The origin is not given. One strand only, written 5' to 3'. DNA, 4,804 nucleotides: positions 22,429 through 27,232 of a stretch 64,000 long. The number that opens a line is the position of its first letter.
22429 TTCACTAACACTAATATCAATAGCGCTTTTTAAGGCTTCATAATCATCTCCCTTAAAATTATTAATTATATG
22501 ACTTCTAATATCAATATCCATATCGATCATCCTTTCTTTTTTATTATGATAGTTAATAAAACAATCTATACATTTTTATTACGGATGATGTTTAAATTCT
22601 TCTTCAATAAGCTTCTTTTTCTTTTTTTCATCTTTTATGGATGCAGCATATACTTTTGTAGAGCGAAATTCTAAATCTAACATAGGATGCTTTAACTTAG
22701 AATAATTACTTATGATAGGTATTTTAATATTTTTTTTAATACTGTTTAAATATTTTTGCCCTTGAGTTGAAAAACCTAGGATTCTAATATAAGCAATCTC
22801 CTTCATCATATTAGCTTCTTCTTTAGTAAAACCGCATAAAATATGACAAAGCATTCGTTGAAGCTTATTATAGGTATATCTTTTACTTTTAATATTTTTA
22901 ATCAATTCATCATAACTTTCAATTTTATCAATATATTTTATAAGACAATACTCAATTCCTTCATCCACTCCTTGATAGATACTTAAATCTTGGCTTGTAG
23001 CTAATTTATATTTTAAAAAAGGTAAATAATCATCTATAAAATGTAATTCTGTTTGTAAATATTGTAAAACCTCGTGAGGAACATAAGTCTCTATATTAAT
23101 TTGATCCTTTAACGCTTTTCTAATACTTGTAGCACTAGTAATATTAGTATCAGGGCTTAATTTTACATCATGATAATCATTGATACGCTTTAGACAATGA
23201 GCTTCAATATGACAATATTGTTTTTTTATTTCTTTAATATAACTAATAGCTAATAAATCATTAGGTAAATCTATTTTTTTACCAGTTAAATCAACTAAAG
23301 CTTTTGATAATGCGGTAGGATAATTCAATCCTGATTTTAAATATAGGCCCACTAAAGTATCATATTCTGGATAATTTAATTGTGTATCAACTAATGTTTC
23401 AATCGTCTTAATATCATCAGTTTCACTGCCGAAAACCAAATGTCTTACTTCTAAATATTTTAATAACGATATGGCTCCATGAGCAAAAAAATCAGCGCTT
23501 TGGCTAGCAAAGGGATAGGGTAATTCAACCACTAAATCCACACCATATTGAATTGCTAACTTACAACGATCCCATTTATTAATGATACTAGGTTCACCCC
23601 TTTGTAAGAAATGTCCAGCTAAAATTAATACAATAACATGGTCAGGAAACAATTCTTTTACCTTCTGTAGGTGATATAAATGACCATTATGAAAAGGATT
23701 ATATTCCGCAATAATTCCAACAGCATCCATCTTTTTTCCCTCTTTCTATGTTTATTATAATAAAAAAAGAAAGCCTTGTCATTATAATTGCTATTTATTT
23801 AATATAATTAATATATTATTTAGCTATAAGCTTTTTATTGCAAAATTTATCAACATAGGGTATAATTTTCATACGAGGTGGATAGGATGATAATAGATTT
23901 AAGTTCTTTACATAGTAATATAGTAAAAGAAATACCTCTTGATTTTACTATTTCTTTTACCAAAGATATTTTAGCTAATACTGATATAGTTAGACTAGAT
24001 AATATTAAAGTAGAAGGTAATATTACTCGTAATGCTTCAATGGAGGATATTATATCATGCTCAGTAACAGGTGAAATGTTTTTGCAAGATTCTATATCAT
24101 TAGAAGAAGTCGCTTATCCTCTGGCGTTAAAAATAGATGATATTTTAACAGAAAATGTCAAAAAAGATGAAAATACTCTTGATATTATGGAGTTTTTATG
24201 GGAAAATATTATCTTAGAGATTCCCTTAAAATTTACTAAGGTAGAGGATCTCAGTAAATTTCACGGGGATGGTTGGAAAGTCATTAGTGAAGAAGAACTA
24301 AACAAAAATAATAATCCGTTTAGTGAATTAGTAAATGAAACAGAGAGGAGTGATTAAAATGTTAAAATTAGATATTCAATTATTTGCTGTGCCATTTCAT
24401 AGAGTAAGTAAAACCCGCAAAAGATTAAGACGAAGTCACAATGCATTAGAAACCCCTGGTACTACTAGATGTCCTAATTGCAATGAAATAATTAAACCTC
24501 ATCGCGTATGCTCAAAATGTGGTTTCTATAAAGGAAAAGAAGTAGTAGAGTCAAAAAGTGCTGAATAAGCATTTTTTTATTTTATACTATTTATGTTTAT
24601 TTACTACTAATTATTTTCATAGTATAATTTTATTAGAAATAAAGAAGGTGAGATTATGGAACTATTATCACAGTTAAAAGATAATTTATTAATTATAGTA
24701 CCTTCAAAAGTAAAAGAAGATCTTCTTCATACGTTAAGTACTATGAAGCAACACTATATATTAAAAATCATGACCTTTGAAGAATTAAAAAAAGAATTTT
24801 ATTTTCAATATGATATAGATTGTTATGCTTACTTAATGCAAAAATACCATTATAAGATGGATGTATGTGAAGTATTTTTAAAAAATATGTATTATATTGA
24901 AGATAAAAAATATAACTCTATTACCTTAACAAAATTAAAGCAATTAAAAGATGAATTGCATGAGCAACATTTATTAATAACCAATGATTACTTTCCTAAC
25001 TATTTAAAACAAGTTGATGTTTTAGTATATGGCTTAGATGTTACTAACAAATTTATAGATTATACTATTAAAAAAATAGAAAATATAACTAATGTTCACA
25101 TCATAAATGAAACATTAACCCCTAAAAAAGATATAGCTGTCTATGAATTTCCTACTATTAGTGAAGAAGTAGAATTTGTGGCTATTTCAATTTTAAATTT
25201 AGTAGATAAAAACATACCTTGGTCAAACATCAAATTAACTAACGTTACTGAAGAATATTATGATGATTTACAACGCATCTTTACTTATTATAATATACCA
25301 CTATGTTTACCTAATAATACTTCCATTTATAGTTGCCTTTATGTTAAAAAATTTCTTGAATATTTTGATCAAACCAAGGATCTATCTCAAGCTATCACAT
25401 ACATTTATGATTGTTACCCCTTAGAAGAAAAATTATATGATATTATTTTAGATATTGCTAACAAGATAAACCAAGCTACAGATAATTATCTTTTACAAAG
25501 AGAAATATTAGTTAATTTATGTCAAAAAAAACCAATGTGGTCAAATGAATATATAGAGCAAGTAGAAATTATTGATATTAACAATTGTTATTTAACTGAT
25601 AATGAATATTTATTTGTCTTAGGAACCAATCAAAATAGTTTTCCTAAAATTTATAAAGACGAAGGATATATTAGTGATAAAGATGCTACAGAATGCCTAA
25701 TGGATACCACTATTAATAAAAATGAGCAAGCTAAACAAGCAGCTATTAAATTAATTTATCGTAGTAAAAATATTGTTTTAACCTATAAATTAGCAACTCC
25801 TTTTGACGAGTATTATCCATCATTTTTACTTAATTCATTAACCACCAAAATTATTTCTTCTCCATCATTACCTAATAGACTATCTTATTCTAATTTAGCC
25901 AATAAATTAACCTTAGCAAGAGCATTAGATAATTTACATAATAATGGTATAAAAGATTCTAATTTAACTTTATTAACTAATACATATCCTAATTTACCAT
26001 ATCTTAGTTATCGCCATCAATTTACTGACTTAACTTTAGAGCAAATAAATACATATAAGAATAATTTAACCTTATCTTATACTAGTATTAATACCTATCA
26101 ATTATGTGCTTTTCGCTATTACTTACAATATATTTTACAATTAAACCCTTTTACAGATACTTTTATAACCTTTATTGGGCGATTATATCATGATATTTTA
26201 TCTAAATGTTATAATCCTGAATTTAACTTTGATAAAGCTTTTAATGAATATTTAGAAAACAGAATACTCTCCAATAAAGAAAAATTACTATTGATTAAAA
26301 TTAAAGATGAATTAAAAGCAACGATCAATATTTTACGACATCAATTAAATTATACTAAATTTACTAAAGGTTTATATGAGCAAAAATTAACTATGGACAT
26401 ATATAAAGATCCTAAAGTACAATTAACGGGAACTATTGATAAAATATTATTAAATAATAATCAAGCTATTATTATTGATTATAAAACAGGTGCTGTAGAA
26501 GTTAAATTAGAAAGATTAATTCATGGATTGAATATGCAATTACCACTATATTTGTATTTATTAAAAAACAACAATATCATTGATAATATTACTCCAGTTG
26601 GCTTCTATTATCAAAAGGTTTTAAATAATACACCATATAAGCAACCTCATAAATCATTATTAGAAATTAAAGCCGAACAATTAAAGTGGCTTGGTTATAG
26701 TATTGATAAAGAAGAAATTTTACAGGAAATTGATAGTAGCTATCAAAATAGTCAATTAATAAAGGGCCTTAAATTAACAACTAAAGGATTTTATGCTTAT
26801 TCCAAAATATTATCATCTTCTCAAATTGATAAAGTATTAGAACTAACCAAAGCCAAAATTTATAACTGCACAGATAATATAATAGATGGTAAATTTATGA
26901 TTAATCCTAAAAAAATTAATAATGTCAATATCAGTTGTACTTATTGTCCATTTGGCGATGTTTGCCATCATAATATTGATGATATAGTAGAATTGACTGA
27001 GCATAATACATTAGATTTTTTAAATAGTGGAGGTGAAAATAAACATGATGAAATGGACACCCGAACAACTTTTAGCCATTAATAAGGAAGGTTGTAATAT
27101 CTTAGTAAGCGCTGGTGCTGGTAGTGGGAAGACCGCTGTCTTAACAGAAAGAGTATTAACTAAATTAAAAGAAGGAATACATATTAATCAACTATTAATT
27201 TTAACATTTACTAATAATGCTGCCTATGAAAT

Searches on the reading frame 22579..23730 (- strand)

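Call 52: search_protein_families(library=pfam, proteins=[window:22579-23730:-], max_evalue=0.0001)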
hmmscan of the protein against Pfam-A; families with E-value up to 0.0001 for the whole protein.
window:22579-23730:- (383 aa): 2 families
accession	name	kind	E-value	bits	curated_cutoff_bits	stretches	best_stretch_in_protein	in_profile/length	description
PF05636.17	HIGH_NTase1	-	7.5e-122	407.9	27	1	1-372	1-397/402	HIGH Nucleotidyl Transferase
PF01467.32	CTP_transf_like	-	1.7e-06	28.7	21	1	10-90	6-92/133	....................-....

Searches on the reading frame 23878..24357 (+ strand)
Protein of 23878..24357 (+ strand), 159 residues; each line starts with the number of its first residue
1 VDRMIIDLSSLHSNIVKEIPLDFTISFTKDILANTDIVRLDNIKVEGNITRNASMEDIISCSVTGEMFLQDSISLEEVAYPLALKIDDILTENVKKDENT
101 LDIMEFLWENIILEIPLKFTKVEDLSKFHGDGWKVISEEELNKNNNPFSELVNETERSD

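Call 52: search_protein_families(library=pfam, proteins=[window:23878-24357:+], max_evalue=0.0001)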
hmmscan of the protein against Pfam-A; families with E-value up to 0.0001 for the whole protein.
window:23878-24357:+ (159 aa): 1 family
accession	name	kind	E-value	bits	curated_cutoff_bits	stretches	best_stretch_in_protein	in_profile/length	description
PF02620.22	YceD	-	4.1e-08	33.7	33.2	1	81-151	45-115/119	Large ribosomal RNA subunit accumulation protein YceD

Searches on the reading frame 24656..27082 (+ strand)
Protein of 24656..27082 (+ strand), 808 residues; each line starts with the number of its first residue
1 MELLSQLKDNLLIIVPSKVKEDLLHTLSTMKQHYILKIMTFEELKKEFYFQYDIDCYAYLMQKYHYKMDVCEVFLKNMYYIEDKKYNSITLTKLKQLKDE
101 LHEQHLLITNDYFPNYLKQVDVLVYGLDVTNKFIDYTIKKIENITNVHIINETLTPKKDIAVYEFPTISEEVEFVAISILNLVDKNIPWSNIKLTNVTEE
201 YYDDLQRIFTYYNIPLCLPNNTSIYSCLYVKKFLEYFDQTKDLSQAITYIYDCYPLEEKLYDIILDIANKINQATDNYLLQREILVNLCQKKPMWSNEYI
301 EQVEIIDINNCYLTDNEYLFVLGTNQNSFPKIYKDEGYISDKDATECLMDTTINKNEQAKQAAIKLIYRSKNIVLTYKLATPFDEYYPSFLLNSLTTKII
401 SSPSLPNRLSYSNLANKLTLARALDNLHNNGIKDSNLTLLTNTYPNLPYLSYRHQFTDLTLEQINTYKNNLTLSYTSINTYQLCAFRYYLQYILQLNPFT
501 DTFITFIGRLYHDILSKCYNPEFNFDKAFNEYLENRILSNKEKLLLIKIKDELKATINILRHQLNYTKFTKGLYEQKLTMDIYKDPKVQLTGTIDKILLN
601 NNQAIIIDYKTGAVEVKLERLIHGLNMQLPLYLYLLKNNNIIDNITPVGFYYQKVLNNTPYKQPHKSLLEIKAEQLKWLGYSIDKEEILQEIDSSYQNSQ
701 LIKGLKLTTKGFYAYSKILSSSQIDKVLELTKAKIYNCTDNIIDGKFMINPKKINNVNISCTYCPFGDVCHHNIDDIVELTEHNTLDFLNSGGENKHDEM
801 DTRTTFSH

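Call 52: search_protein_families(library=pfam, proteins=[window:24656-27082:+], max_evalue=0.0001)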
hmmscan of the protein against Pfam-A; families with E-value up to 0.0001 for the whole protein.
window:24656-27082:+ (808 aa): 1 family
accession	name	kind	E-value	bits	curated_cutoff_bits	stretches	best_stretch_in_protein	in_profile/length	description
PF12705.13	PDDEXK_1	-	1.1e-27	98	22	1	472-771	1-247/247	PD-(D/E)XK nuclease superfamily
